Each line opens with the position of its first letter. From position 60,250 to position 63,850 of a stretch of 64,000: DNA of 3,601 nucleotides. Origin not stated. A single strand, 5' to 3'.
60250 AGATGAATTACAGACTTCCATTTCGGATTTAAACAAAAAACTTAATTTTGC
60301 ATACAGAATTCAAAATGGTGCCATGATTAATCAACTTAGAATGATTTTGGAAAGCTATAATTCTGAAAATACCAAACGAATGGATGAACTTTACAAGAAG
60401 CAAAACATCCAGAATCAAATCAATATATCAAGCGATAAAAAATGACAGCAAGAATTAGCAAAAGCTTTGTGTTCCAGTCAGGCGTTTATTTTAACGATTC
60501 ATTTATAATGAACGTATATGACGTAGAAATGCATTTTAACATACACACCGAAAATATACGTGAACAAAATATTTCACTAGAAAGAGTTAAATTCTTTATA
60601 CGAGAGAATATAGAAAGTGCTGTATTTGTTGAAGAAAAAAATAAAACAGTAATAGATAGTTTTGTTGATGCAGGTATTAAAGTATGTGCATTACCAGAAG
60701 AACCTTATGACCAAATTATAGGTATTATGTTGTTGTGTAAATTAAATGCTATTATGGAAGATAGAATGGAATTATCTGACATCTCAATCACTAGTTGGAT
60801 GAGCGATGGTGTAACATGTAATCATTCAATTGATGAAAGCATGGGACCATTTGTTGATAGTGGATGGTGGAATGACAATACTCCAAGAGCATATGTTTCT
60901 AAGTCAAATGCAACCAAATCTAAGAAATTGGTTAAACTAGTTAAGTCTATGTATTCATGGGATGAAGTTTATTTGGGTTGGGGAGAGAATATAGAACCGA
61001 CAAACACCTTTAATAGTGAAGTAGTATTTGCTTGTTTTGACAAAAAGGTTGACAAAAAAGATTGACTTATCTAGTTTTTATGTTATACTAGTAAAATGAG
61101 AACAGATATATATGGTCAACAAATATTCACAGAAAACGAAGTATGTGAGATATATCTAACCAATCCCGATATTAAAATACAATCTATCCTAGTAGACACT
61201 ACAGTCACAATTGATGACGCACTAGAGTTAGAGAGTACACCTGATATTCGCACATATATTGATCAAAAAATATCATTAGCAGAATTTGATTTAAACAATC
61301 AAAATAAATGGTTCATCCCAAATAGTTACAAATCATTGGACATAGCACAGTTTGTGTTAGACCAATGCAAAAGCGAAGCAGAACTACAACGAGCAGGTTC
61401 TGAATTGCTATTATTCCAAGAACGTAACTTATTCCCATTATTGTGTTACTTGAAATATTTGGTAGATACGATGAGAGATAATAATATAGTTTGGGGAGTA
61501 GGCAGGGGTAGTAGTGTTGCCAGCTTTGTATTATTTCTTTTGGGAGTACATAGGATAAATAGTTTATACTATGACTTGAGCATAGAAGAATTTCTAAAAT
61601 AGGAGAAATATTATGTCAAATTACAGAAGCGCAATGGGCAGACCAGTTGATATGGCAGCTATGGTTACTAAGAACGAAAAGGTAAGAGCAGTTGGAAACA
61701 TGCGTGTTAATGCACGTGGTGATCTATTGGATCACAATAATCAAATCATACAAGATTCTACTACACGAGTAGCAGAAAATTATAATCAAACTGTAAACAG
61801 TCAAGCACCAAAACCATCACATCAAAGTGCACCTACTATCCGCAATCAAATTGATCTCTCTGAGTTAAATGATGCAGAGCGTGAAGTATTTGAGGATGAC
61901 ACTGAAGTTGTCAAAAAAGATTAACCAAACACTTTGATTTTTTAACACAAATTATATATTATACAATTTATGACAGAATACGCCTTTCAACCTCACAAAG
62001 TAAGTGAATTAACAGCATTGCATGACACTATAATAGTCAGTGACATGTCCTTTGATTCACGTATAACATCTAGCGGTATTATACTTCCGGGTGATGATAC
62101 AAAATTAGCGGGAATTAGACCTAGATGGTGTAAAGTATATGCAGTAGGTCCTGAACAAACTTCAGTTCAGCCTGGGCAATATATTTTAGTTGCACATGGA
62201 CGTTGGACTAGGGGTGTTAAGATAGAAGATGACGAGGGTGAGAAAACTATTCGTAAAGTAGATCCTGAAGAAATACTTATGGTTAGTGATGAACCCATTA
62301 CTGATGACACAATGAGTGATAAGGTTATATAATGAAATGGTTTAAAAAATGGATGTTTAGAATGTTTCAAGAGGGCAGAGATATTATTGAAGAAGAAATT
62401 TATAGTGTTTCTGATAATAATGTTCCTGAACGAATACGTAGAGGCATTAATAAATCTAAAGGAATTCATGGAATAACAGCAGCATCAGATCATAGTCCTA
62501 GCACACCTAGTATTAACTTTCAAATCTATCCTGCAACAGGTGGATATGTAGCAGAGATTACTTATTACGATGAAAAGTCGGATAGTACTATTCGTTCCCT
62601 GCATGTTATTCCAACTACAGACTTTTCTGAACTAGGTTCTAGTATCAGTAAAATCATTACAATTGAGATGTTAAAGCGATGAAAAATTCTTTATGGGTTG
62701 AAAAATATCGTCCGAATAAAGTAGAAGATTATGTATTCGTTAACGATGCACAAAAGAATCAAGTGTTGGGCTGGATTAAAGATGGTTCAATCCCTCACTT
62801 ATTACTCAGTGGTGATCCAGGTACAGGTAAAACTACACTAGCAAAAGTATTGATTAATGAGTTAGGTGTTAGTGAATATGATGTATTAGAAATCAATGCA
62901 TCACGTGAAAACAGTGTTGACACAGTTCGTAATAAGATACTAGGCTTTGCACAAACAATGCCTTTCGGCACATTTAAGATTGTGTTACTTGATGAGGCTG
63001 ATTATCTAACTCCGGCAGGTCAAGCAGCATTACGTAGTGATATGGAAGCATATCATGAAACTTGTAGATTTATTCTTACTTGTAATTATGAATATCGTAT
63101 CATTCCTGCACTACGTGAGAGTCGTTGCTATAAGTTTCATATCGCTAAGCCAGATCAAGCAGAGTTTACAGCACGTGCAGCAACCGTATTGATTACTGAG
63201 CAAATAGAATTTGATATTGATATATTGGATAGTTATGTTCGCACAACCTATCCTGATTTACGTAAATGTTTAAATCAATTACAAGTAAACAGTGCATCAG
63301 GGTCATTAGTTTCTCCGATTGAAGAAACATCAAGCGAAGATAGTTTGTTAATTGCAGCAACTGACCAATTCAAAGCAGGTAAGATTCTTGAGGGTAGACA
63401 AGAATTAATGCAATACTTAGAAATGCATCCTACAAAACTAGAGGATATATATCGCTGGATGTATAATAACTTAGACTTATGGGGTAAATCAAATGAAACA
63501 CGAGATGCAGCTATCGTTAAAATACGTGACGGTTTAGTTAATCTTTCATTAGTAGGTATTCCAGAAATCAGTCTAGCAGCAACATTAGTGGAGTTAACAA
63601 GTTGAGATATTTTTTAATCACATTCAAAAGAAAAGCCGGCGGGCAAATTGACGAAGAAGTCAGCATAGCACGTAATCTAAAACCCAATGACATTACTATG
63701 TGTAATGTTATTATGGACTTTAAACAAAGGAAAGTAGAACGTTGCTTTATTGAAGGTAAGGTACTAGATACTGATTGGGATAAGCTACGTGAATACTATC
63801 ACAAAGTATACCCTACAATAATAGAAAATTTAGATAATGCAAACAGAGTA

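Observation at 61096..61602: Partner N half of the split DnaE-like core, 50 kb away beside the clamp loader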

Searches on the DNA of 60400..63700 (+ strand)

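Call 6: search_dna_similar(query=window:60400-63700:+, collection=phages, mode=near, max_rows=15)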
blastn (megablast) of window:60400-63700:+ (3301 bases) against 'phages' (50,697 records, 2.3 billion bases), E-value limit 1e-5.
No match.

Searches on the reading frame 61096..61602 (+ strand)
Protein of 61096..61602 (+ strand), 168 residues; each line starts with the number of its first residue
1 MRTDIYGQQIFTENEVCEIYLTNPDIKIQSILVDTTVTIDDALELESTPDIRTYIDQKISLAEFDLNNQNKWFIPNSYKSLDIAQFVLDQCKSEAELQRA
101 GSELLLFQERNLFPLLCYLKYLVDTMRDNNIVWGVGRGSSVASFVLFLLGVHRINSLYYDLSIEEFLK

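Call 4: search_protein_families(library=pfam, proteins=[window:61096-61602:+], max_evalue=0.1)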
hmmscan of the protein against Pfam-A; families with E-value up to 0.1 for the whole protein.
window:61096-61602:+ (168 aa): 1 family
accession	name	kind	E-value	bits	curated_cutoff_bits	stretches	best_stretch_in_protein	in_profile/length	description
PF07733.18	DNA_pol3_alpha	-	2.7e-09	37.4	23.9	1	92-167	19-94/260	Bacterial DNA polymerase III alpha NTPase domain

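Call 5: search_protein_families(library=phrogs, proteins=[window:61096-61602:+], max_evalue=0.01)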
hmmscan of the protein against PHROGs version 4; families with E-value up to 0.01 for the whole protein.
window:61096-61602:+ (168 aa): 5 families
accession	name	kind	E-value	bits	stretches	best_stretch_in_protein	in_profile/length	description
phrog_11127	-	DNA, RNA and nucleotide metabolism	2.1e-38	132.9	1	6-168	12-171/171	DNA polymerase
phrog_405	-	DNA, RNA and nucleotide metabolism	2e-05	23.7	1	121-164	389-432/1190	DNA polymerase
phrog_11165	-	DNA, RNA and nucleotide metabolism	0.00063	18.9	1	120-167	64-111/782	DNA polymerase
phrog_13169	-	DNA, RNA and nucleotide metabolism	0.0011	18.9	1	96-167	338-409/463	DNA polymerase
phrog_7513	-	unknown function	0.0042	17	1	120-161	396-438/461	-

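Call 7: search_dna_similar(query=window:61096-61602:+, collection=phages, mode=protein, max_rows=40, max_evalue=0.001)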
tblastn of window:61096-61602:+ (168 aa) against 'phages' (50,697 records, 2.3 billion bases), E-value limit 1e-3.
Records with a match: 102; places in all: 102; records where one place covers at least 80% of the query: 16.
Best place of each record, by identity: 60-80% 1; <60% 101.
By first word of the organism name: Escherichia 34; Pseudomonas 13; Klebsiella 10; Salmonella 8; Erwinia 8; Xanthomonas 4; Yersinia 4; Agrobacterium 2; Cronobacter 2; Serratia 2; and 10 more.
By host as written in the record: Escherichia coli 11; - 9; Pseudomonas aeruginosa PAO1 5; Klebsiella pneumoniae 5; Salmonella enterica subsp. enterica serovar Typhimurium 4; Pseudomonas aeruginosa 3; Escherichia coli O157:H7 3; Erwinia amylovora 3; and 44 more.
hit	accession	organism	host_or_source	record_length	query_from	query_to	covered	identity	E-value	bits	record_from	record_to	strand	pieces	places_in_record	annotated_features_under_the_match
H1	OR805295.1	Pseudomonas phage Paride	Pseudomonas aeruginosa PAO1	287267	19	168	89%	40.7%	2e-30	121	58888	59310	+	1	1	DNA polymerase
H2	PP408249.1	Pseudomonas phage vB_Pa-PAC2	Pseudomonas aeruginosa PAO1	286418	19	168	89%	40.7%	2e-30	121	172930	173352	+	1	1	DNA-pol3-alpha domain-containing protein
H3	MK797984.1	Pseudomonas phage vB_PaeM_PA5oct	-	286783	19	168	89%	40.7%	2e-30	121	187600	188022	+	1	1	hypothetical protein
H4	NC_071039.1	Pseudomonas phage vB_PaeM_PA5oct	-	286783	19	168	89%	40.7%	2e-30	121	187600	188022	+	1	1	hypothetical protein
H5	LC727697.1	Pseudomonas phage sp. 30-2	Pseudomonas aeruginosa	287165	19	168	89%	40.7%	2e-30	121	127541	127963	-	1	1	hypothetical protein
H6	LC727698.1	Pseudomonas phage sp. 30-3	Pseudomonas aeruginosa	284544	19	168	89%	40.7%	3e-30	120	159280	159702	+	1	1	hypothetical protein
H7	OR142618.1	Pseudomonas phage Callisto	Pseudomonas aeruginosa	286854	19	168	89%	40.7%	3e-30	120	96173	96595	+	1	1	hypothetical protein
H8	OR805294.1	Pseudomonas phage Ettore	Pseudomonas aeruginosa PAO1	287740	19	168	89%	40.7%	3e-30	120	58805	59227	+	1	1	DNA polymerase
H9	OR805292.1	Pseudomonas phage Cassandra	Pseudomonas aeruginosa PAO1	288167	19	168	89%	40.7%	3e-30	120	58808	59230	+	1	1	DNA polymerase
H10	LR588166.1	Pseudomonas phage vB_PaeM_MIJ3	-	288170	19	168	89%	40.7%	3e-30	120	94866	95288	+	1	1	DNA polymerase III alpha ...: DNA polymerase III alpha subunit; hypothetical protein; putative ...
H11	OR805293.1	Pseudomonas phage Deifobo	Pseudomonas aeruginosa PAO1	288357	19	168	89%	40.7%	3e-30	120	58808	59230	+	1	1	DNA polymerase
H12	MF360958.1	Salicola phage SCTP-2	Salicola sp. PV4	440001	4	167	98%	37.1%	7e-27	110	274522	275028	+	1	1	291: hypothetical protein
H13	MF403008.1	Agrobacterium phage Atu_ph07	Agrobacterium tumefaciens C58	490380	4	168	98%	35.5%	7e-24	102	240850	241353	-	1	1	hypothetical protein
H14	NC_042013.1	Agrobacterium phage Atu_ph07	Agrobacterium tumefaciens C58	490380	4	168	98%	35.5%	7e-24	102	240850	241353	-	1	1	DNA polymerase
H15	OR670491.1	Escherichia phage vB_EcoM_JNE01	Escherichia coli O157:H7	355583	19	168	89%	34.9%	4e-19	89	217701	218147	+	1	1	hypothetical protein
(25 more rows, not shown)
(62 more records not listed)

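Call 9: get_annotated_region(hit=H1, flank=4000)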
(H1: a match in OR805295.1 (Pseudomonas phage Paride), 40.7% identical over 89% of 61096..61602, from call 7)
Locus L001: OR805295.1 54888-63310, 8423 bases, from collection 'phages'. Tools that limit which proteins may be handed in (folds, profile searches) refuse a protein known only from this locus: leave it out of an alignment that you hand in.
description: Pseudomonas phage Paride, complete genome.
organism: Pseudomonas phage Paride (NCBI taxid 3092178)
taxonomy: Viruses; Duplodnaviria; Heunggongvirae; Uroviricota; Caudoviricetes; Arenbergviridae; Wroclawvirus
host: Pseudomonas aeruginosa PAO1; source: vegetal compost; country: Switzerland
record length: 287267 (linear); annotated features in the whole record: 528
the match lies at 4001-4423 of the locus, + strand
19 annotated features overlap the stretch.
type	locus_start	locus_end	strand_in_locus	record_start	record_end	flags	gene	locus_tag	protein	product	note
CDS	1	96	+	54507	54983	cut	-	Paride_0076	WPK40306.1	dCMP deaminase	DNA and RNA nucleotide metabolism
CDS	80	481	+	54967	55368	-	-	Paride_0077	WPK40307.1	MazG-like pyrophosphatase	other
CDS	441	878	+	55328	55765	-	-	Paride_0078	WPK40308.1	hypothetical protein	unknown function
CDS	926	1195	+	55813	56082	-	-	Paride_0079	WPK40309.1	hypothetical protein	unknown function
CDS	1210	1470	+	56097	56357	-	-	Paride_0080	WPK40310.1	hypothetical protein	unknown function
CDS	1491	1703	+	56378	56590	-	-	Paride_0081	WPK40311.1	hypothetical protein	unknown function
CDS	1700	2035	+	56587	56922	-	-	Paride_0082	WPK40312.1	hypothetical protein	unknown function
CDS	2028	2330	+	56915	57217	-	-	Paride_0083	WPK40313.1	hypothetical protein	unknown function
CDS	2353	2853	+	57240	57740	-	-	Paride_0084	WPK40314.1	hypothetical protein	unknown function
CDS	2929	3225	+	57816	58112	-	-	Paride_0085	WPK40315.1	hypothetical protein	unknown function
CDS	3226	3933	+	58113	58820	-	-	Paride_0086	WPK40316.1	hypothetical protein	unknown function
CDS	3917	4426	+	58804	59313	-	-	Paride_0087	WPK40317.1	DNA polymerase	DNA and RNA nucleotide metabolism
CDS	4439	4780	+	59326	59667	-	-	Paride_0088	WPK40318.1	hypothetical protein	unknown function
CDS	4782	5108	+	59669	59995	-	-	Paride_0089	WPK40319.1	hypothetical protein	unknown function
CDS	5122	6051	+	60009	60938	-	-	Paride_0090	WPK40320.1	clamp loader of DNA polymerase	DNA and RNA nucleotide metabolism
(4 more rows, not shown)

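Call 10: get_annotated_region(hit=H14, flank=4000)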
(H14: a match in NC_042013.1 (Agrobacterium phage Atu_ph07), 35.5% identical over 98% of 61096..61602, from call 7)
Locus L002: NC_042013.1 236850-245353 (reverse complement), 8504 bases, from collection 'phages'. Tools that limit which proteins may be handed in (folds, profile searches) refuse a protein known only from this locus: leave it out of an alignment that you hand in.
description: Agrobacterium phage Atu_ph07, complete genome.
organism: Agrobacterium phage Atu_ph07 (NCBI taxid 2024264)
taxonomy: Viruses; Duplodnaviria; Heunggongvirae; Uroviricota; Caudoviricetes; Polybotosvirus; Polybotosvirus Atuph07
host: Agrobacterium tumefaciens C58; source: -; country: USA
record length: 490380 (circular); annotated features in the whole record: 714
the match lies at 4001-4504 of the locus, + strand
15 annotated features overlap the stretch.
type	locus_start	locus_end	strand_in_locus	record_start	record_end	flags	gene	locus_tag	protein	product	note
CDS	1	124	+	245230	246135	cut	-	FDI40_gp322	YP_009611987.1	hypothetical protein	-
CDS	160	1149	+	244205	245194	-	-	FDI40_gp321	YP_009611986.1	tail sheath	-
CDS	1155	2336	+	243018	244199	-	-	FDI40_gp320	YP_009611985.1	hemagglutinin protein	Streptococcal hemagglutinin protein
CDS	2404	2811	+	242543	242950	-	-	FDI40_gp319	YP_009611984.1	MazG-like pyrophosphatase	Cyanophage-encoded pyrophosphatase, MazG #T4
CDS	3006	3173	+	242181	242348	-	-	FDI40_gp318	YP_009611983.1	hypothetical protein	-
CDS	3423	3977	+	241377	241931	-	-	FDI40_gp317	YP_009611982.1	hypothetical protein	-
CDS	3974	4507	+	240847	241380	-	-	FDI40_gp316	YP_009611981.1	DNA polymerase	-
CDS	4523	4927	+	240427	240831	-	-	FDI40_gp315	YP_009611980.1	hypothetical protein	-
CDS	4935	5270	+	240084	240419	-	-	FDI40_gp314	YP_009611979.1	head morphogenesis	-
CDS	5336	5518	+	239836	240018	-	-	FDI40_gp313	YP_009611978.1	hypothetical protein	-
CDS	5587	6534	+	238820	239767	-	-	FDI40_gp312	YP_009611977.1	clamp loader of DNA polymerase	-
CDS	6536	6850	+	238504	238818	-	-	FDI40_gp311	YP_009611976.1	hypothetical protein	-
CDS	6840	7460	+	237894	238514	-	-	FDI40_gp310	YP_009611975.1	hypothetical protein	-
CDS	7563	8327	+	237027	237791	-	-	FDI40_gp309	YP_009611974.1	PhoH-like phosphate starvation-inducible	phosphate starvation-inducible protein PhoH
CDS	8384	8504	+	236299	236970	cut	-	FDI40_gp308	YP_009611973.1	hypothetical protein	-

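Call 20: search_solved_structures(query=window:61096-61602:+, max_evalue=1, show_alignments=3)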
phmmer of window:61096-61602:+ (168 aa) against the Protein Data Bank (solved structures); distinct sequences matched with E-value up to 1: 12.
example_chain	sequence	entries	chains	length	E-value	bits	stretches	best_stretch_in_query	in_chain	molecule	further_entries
2hnh_A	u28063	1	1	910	0.0022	21.2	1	101-167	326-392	DNA polymerase III alpha subunit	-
2hqa_A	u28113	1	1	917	0.0022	21.1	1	101-167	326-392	DNA polymerase III alpha subunit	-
4jom_A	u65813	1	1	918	0.0022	21.1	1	101-167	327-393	DNA polymerase III subunit alpha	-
5m1s_A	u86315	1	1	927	0.0023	21.1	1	101-167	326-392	DNA polymerase III subunit alpha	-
5fku_A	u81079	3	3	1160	0.0042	20.2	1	101-167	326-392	DNA POLYMERASE III SUBUNIT ALPHA | DNA POLYMERASE III ALPHA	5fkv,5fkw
3e0d_A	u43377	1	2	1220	0.04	17.1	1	92-167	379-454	DNA polymerase III subunit alpha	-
2hpi_A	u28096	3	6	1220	0.04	17.1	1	92-167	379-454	DNA polymerase III alpha subunit | DNA polymerase III subunit alpha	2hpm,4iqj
2vm6_A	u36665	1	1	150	0.66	13.1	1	33-76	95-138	BCL-2-RELATED PROTEIN A1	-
5uuk_A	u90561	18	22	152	0.66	13.1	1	31-76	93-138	Bcl-2-related protein A1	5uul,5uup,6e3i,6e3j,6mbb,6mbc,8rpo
5whh_A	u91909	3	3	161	0.73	13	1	31-76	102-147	Bcl-2-related protein A1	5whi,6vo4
3i1h_A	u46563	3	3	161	0.75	12.9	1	31-76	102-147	Protein BFL-1 | Bcl-2-related protein A1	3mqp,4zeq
6rjp_A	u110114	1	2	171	0.81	12.8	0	32-76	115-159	Bcl-2-related protein A1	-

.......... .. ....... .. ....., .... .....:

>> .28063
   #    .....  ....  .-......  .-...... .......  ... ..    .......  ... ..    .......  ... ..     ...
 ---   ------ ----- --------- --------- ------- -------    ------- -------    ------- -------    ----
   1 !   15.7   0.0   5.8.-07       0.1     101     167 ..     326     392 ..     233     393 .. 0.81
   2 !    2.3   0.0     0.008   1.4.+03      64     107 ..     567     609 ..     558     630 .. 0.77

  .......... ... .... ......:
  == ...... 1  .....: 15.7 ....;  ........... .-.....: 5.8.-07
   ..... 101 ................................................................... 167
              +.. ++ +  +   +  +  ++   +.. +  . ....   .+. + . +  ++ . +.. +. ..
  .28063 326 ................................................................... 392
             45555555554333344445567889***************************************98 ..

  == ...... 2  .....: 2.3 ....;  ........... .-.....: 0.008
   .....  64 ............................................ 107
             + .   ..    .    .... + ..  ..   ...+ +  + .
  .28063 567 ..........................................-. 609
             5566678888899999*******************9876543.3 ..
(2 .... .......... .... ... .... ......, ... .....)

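Call 22: find_homologous_proteins(query=window:61096-61602:+, max_evalue=0.001)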
Query window:61096-61602:+ (168 aa): 7971 proteins with E <= 0.001 among 8000 candidates; the best 120 are listed. Only proteins of 92 to 294 residues were searched: fused or split forms outside these lengths cannot appear, so this answer is no evidence that the protein stands alone or is whole; lengths 'longer' or 'shorter' looks for them.
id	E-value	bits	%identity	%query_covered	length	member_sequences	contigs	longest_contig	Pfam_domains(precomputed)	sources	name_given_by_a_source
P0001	1.3e-105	368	100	100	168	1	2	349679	PF07733.19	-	-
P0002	1.0e-99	349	95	100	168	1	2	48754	PF07733.19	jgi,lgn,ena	jgi:DNA polymerase III alpha subunit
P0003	2.1e-90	319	86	100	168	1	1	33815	PF07733.19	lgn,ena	-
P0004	2.9e-90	318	86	100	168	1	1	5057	PF07733.19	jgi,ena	jgi:DNA polymerase III alpha subunit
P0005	3.9e-89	315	85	100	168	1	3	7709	PF07733.19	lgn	-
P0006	5.0e-89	314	85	100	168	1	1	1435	PF07733.19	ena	-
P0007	2.3e-88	312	85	100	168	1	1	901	PF07733.19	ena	-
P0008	3.1e-88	312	84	100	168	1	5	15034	PF07733.19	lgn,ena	-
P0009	2.0e-80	286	76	100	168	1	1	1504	PF07733.19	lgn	-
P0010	2.8e-77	276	73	100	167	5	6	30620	PF07733.19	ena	-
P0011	8.8e-73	261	70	100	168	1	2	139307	PF07733.19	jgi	jgi:DNA polymerase III alpha subunit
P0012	1.2e-72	261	71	100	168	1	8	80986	PF07733.19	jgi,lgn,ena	jgi:DNA polymerase III alpha subunit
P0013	6.2e-72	259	71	100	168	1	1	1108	PF07733.19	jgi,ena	jgi:DNA polymerase III alpha subunit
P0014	5.2e-71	256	68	100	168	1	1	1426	PF07733.19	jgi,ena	jgi:DNA polymerase III alpha subunit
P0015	7.2e-71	255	66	100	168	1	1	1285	PF07733.19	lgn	-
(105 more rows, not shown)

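Call 38: search_protein_representatives(protein=window:61096-61602:+)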
Query: 168 residues. Proteins with E-value up to 0.001 (for the whole library): 1040; up to 1e-10: 719; up to 1e-30: 80. The best 150 are listed.
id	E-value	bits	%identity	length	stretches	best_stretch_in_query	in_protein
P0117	5.7e-68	244.1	61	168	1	1-168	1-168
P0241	3.7e-52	192.7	56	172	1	1-168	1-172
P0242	1.4e-50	187.6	56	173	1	1-168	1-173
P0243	1.6e-50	187.4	57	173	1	1-168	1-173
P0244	9.3e-50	184.9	52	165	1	2-168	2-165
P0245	3.5e-49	183.1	55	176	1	1-168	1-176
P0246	7.3e-48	178.8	52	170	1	1-168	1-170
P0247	9.7e-48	178.4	51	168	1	1-168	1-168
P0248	1.4e-44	168.1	49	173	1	1-168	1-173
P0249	1.8e-44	167.8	50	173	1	2-168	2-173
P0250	1.1e-43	165.2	53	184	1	2-168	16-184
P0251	9.8e-43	162.1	49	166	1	1-168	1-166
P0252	1.2e-42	161.8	50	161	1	3-168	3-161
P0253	2.4e-42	160.8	62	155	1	51-167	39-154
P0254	1.1e-41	158.7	48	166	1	4-168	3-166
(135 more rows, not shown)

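Call 41: find_related_loci(query=window:61096-61602:+, collection=viral_contigs, flank=6000)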
Query window:61096-61602:+ (168 aa) in viral_contigs; peptide patterns used: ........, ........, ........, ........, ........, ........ (x = any residue, [..] = any of these).
59 stretches matched a pattern; 33 encode a relative of the query (tblastn E <= 1e-3); 33 distinct loci.
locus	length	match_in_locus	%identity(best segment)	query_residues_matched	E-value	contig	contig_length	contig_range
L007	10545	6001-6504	64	1-168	4e-74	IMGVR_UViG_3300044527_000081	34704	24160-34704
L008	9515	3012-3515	64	1-168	4e-74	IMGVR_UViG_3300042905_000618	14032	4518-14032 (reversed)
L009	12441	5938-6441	64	1-168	6e-73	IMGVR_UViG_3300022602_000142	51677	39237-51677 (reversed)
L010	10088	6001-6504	64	1-168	6e-73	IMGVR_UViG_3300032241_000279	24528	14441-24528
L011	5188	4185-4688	62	1-168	1e-71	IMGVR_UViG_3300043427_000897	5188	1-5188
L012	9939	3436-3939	63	1-168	2e-71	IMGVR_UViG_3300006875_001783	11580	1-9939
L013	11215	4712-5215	63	1-168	2e-71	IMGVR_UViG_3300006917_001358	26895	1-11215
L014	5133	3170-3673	61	1-168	2e-70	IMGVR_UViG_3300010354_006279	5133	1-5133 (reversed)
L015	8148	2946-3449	63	1-168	7e-70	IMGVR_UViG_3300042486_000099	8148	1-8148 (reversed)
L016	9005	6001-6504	63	1-168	7e-70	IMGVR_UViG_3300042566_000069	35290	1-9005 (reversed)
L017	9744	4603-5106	63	1-168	7e-70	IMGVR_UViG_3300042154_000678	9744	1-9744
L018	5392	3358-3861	58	1-168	3e-67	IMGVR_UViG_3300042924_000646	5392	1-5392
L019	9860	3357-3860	58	1-168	3e-67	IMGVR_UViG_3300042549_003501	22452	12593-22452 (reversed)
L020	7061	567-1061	52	6-168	3e-57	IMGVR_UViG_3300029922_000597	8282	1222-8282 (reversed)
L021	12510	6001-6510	48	1-168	3e-52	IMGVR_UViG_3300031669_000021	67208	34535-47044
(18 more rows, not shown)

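Call 44: find_encoding_contigs(protein=P0002, flank=6000, max_places=2)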
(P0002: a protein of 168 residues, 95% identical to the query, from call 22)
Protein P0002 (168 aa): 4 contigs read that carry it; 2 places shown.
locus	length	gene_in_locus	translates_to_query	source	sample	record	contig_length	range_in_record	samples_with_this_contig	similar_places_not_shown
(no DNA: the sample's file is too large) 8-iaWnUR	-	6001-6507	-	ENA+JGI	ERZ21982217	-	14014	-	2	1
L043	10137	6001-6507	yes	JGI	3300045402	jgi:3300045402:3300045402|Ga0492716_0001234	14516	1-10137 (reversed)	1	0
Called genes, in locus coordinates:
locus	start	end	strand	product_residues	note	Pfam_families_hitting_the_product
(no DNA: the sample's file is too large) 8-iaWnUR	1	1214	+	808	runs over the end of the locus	?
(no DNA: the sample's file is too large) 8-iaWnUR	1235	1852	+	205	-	-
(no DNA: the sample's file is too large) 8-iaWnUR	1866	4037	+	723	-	PF05345:He_PIG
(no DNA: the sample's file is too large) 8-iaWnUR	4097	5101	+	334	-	-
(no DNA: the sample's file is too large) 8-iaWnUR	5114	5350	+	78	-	-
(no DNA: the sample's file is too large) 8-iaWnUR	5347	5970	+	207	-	-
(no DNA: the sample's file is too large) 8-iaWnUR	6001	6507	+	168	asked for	PF07733:DNA_pol3_alpha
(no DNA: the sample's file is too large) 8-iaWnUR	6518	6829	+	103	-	-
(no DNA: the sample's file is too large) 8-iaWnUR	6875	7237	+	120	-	PF00166:Cpn10 (weak)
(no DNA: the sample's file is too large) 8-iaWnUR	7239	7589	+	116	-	-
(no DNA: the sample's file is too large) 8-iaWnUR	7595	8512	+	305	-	PF03215:Rad17, PF05496:RuvB_N (weak), PF24883:NPHP3_N (weak), PF00004:AAA, PF13401:AAA_22 (faint), PF20720:nSTAND3 (weak)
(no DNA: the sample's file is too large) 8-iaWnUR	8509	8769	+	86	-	-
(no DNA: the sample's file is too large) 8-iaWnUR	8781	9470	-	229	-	PF02562:PhoH, PF00270:DEAD (faint), PF00580:UvrD-helicase (faint), PF13245:AAA_19 (faint), PF13604:AAA_30 (weak)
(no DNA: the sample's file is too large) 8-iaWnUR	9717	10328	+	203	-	-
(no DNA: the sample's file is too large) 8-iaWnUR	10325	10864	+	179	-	-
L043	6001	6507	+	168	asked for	PF07733:DNA_pol3_alpha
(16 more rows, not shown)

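Call 45: find_encoding_contigs(protein=P0003, flank=6000, max_places=2)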
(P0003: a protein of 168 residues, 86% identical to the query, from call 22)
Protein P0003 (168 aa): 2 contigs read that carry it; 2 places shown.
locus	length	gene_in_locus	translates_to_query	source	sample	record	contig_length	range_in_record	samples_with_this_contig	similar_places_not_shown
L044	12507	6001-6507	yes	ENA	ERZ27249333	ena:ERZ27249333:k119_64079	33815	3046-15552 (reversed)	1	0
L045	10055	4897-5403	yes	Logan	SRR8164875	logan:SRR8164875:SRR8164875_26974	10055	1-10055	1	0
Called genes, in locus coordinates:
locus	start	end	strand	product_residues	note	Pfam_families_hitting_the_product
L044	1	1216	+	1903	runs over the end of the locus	PF13385:Laminin_G_3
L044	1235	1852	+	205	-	-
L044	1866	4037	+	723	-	PF05345:He_PIG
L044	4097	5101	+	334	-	-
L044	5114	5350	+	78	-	-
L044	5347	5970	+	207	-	-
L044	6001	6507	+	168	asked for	PF07733:DNA_pol3_alpha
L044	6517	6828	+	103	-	-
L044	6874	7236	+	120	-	PF00166:Cpn10 (weak)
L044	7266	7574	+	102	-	-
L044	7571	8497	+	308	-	PF03215:Rad17, PF05496:RuvB_N (weak), PF24883:NPHP3_N (faint), PF13401:AAA_22 (faint), PF20720:nSTAND3 (weak), PF00004:AAA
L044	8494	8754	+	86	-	-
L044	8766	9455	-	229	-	PF02562:PhoH, PF00270:DEAD (faint), PF00580:UvrD-helicase (faint), PF13245:AAA_19 (faint), PF13604:AAA_30 (weak)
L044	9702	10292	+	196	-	-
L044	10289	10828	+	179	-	-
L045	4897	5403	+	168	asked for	PF07733:DNA_pol3_alpha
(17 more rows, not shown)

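Call 57: search_protein_families(library=phrogs, proteins=[L001:6053-6415:+, L001:6405-7001:+], max_evalue=0.01)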
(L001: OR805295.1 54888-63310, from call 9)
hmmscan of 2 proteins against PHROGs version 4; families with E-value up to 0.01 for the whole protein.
L001:6053-6415:+ (120 aa): 0 families

L001:6405-7001:+ (198 aa): 2 families
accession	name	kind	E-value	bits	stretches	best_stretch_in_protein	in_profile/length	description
phrog_420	-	unknown function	8.7e-37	128.1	1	2-197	12-202/267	unknown function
phrog_415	-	other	0.0003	21.6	1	3-172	21-169/218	polynucleotide kinase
